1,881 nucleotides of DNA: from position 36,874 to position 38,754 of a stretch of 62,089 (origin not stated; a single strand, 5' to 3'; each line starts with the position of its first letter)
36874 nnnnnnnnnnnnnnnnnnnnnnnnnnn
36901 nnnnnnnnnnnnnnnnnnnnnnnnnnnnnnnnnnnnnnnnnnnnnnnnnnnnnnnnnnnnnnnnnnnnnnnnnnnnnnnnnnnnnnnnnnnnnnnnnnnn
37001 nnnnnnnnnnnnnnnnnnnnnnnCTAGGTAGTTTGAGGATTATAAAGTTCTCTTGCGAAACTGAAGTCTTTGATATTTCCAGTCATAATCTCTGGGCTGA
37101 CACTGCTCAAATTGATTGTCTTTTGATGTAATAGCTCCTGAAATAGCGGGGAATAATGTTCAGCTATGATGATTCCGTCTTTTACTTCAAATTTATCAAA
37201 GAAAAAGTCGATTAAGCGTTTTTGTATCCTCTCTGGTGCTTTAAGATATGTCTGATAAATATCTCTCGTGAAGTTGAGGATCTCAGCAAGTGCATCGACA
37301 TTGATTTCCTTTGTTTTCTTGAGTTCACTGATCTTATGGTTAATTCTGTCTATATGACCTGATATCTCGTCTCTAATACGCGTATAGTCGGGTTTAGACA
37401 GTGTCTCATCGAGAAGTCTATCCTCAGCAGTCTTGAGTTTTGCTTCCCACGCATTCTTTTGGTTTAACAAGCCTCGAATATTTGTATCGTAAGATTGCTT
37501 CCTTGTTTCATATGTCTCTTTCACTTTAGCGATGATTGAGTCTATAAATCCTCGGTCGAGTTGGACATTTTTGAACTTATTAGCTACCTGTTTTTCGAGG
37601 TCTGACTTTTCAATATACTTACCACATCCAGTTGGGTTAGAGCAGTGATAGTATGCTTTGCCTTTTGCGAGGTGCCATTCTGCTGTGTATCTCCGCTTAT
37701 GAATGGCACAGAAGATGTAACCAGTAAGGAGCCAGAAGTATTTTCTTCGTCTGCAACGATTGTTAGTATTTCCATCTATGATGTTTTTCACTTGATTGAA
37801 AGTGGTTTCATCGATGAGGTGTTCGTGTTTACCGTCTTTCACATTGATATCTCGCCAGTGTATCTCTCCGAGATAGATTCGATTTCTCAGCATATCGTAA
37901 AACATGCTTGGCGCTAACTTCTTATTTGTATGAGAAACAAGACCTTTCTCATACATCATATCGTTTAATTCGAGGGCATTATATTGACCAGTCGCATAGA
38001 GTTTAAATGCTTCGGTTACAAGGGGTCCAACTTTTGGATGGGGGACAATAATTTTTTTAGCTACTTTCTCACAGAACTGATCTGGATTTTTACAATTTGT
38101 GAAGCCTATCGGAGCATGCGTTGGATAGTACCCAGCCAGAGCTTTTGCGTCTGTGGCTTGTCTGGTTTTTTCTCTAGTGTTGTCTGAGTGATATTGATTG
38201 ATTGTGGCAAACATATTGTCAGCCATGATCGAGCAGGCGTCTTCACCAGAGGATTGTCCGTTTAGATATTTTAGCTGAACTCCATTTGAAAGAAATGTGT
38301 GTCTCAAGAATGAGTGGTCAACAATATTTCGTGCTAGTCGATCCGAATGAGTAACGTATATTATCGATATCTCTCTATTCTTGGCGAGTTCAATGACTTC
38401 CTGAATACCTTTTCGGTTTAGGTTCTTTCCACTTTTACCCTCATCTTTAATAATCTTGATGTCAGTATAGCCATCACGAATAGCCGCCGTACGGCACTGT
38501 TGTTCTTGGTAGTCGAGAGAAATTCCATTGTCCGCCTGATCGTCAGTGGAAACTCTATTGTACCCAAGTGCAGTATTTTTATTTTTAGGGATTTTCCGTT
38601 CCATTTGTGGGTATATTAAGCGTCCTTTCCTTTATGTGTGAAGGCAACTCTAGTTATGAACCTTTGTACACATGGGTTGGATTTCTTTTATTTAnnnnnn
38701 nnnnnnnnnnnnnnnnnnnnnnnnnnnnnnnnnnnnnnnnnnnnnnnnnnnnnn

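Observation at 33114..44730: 11.6-kb island starting at tRNA-His and ending at degenerate tRNA-His 3'-end copies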

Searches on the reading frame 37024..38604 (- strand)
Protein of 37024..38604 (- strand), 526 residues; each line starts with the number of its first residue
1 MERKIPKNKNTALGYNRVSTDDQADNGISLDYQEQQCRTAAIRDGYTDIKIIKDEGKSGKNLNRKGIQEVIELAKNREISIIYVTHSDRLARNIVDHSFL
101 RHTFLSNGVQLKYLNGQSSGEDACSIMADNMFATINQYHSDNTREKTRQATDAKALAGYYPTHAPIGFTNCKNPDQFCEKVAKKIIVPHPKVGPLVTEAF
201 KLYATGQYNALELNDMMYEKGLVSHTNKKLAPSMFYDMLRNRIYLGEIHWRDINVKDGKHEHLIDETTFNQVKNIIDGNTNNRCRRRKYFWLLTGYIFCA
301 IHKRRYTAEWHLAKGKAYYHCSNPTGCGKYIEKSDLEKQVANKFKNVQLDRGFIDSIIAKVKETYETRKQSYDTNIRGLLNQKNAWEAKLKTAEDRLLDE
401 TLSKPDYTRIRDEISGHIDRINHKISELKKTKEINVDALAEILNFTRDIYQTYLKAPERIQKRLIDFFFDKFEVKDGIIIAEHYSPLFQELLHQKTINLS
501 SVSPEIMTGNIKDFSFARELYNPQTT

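Call 8: search_protein_families(library=pfam, max_evalue=0.01, proteins=[window:37024-38604:-])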
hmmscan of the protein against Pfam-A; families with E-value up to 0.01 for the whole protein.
window:37024-38604:- (526 aa): 3 families
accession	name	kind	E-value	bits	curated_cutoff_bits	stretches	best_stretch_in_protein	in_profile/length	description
PF00239.26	Resolvase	-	2.5e-28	99.4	23.3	1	12-158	1-143/145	Resolvase, N terminal domain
PF07508.19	Recombinase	-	5.8e-10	39.8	21.1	1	191-279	2-102/102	Recombinase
PF13408.12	Zn_ribbon_recom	-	2e-05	25.3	25.3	1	292-343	1-56/58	Recombinase zinc beta ribbon domain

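Call 9: search_protein_families(library=phrogs, max_evalue=0.01, proteins=[window:37024-38604:-])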
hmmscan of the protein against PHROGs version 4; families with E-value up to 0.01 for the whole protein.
window:37024-38604:- (526 aa): 3 families
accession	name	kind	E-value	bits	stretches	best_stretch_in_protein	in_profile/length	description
phrog_95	-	integration and excision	3.2e-66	225.3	1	6-481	84-562/651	integrase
phrog_125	-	DNA, RNA and nucleotide metabolism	1.3e-19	71.8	1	6-256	16-217/254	DNA invertase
phrog_6620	-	integration and excision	3.7e-12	47.2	1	6-116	52-155/201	transposase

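Call 12: find_encoding_contigs(protein=window:37024-38604:-, flank=10000, max_places=10)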
Protein window:37024-38604:- (526 aa): 5 contigs read that carry it; 4 places shown.
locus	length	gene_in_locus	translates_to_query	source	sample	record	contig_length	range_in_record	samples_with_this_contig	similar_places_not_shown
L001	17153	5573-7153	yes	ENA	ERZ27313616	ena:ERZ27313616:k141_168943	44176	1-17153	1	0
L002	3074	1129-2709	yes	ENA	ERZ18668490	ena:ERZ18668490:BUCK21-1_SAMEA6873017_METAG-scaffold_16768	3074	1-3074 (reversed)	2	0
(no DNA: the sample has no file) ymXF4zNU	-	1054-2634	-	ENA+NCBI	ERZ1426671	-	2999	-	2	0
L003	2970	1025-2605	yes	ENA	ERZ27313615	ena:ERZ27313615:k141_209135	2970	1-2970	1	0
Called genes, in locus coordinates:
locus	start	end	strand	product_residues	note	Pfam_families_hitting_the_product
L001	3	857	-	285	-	?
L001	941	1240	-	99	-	-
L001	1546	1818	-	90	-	-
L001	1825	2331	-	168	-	-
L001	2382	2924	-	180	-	-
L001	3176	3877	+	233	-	-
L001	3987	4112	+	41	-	-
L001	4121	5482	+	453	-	-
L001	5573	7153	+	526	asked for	PF00239:Resolvase, PF07508:Recombinase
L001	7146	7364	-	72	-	-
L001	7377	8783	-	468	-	PF13240:Zn_Ribbon_1 (weak), PF13365:Trypsin_2, PF25387:ADGRF3_N (faint)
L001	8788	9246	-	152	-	PF17032:Zn_ribbon_15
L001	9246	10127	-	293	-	PF13240:Zn_Ribbon_1 (weak), PF07719:TPR_2 (faint), PF13424:TPR_12 (faint)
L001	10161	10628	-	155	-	PF12773:DZR (weak), PF13240:Zn_Ribbon_1, PF13248:Zn_ribbon_3 (weak)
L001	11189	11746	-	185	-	PF01923:Cob_adeno_trans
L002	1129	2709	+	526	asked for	PF00239:Resolvase, PF07508:Recombinase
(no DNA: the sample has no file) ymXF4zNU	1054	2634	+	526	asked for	PF00239:Resolvase, PF07508:Recombinase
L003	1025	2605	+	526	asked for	PF00239:Resolvase, PF07508:Recombinase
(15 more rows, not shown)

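Call 34: find_related_loci(query=window:37024-38604:-, collection=viral_contigs, flank=10000)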
Query window:37024-38604:- (526 aa) in viral_contigs; peptide patterns used: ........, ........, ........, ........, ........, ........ (x = any residue, [..] = any of these).
3 stretches matched a pattern, but none encodes a relative of the query by tblastn (E <= 1e-3).

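Call 50: find_related_loci(query=window:37024-38604:-, collection=metagenome_contigs, flank=10000)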
Query window:37024-38604:- (526 aa) in metagenome_contigs; peptide patterns used: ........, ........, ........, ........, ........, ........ (x = any residue, [..] = any of these).
53 stretches matched a pattern; 16 encode a relative of the query (tblastn E <= 1e-3); 16 distinct loci.
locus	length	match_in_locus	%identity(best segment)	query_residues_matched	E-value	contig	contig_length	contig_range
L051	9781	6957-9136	67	4-497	0e+0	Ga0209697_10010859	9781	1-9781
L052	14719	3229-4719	63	2-497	0e+0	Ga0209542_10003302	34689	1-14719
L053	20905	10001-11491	63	2-497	0e+0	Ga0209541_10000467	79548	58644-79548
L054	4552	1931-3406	63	7-497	0e+0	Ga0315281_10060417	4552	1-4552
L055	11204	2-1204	59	109-506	1e-164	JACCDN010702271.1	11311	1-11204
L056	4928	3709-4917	48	12-413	8e-130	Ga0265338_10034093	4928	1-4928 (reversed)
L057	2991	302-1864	43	4-511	1e-133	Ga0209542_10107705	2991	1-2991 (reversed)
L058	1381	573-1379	72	4-272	6e-139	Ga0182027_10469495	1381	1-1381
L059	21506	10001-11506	44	5-505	3e-150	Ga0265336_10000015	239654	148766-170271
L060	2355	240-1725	65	2-498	4e-98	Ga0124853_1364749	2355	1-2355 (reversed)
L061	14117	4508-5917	28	13-480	1e-55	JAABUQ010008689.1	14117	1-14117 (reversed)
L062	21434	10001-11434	27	13-488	8e-55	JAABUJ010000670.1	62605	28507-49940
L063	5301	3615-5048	27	13-488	6e-55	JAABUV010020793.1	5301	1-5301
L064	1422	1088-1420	71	3-114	7e-43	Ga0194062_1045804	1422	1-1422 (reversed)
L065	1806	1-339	57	381-493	7e-38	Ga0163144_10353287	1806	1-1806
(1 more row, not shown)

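Call 68: search_protein_families(library=ncbifam, max_evalue=0.1, proteins=[window:37024-38604:-])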
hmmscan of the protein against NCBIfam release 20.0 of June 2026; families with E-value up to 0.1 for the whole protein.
window:37024-38604:- (526 aa): 8 families
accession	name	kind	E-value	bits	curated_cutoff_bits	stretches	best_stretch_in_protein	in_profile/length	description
NF041201.1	recomb_XisF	equivalog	1.8e-26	93.1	375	1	13-344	2-353/465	fdxN element excision recombinase XisF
NF047343.1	SCCmet_CcrB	equivalog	3e-18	65.8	900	1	13-456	10-474/542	cassette chromosome recombinase CcrB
NF047347.1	SCCmet_CcrC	equivalog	1.7e-14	53.2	900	1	13-447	7-476/558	cassette chromosome recombinase CcrC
NF033518.0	transpos_IS607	equivalog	1.3e-11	44.4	110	1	7-116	50-154/187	IS607 family transposase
NF049883.1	resolv_YneB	equivalog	5.1e-10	39.2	175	1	13-159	3-147/211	YneB family resolvase-like protein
NF047344.1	SCCmet_CcrA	equivalog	5.9e-08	32.3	700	1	11-172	3-161/442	cassette chromosome recombinase CcrA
NF049873.2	cytotoxin_MakE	exception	0.035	13.1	360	1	338-441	87-188/352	alpha-pore-forming cytotoxin subunit MakE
NF011633.0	PRK15059.1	equivalog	0.059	12.5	451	1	434-522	178-264/292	2-hydroxy-3-oxopropionate reductase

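Call 89: search_protein_families(library=pfam, max_evalue=0.001, proteins=[L055:1414-1851:-, L055:1975-4659:-, L055:4663-5625:-, L055:5631-7880:-, L055:8297-9586:+, L055:9709-10023:+, L055:10028-10240:+])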
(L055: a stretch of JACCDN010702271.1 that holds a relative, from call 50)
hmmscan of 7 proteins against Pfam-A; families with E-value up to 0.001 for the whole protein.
L055:1414-1851:- (145 aa): 0 families

L055:1975-4659:- (894 aa): 2 families
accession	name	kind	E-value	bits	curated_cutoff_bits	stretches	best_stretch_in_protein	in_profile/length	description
PF04851.21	ResIII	-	9.3e-16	58.6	22.5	1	93-333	8-163/164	Type III restriction enzyme, res subunit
PF08722.17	Tn7_TnsA-like_N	-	0.00064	20.7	26.5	0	788-856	3-74/85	TnsA-like endonuclease N terminal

L055:4663-5625:- (320 aa): 0 families

L055:5631-7880:- (749 aa): 1 family
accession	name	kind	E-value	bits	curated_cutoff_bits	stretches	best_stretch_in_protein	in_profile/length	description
PF01555.25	N6_N4_Mtase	-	6.1e-36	124.9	26.7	1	120-403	2-214/221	DNA methylase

L055:8297-9586:+ (429 aa): 0 families

L055:9709-10023:+ (104 aa): 1 family
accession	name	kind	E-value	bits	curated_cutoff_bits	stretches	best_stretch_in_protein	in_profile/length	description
PF18903.5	DUF5659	-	1.2e-12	47.9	23.6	1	32-103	4-75/75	Domain of unknown function (DUF5659)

L055:10028-10240:+ (70 aa): 0 families
